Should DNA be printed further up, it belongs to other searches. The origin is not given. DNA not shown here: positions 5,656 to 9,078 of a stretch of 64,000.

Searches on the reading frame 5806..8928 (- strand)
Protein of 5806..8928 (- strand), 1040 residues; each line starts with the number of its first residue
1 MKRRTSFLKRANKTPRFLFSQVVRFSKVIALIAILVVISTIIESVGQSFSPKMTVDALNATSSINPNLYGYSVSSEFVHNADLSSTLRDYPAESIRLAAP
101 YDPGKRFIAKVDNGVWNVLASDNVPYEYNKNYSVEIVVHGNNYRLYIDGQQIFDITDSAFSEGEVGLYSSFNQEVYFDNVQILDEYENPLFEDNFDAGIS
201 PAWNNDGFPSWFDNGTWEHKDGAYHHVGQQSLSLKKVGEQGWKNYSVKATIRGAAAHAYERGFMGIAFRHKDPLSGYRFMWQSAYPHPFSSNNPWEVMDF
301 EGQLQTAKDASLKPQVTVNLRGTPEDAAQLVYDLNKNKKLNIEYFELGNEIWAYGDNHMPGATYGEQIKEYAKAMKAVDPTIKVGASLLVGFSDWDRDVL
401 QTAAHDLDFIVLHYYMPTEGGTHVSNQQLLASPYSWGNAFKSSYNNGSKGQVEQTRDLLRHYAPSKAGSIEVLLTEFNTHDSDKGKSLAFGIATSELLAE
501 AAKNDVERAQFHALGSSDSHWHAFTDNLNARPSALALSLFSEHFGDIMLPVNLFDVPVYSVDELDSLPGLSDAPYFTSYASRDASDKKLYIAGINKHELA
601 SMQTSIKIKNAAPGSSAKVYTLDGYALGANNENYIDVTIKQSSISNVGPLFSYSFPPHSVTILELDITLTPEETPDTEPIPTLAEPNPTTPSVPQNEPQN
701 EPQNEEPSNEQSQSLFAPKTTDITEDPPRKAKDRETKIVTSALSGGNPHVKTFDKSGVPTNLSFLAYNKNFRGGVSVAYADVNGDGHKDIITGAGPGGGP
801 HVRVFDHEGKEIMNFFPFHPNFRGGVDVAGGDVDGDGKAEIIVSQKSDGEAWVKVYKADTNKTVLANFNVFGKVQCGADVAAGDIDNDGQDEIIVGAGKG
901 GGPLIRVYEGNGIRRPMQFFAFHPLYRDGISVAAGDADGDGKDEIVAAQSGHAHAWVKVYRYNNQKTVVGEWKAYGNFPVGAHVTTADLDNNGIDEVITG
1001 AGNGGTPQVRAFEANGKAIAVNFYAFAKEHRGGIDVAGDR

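Call 44: search_protein_families(library=pfam, proteins=[window:5806-8928:-], max_evalue=0.00001)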
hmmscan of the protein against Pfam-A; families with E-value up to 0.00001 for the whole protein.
window:5806-8928:- (1040 aa): 3 families
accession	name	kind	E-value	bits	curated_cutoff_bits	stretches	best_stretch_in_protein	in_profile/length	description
PF13517.12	FG-GAP_3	-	4.5e-23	82.1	26.9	4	884-946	1-60/61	FG-GAP-like repeat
PF01839.29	FG-GAP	-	1.6e-19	69.8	22.1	0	877-900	2-25/37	FG-GAP repeat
PF06439.18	3keto-disac_hyd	-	2.7e-06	28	26.8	0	116-182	112-186/187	3-keto-disaccharide hydrolase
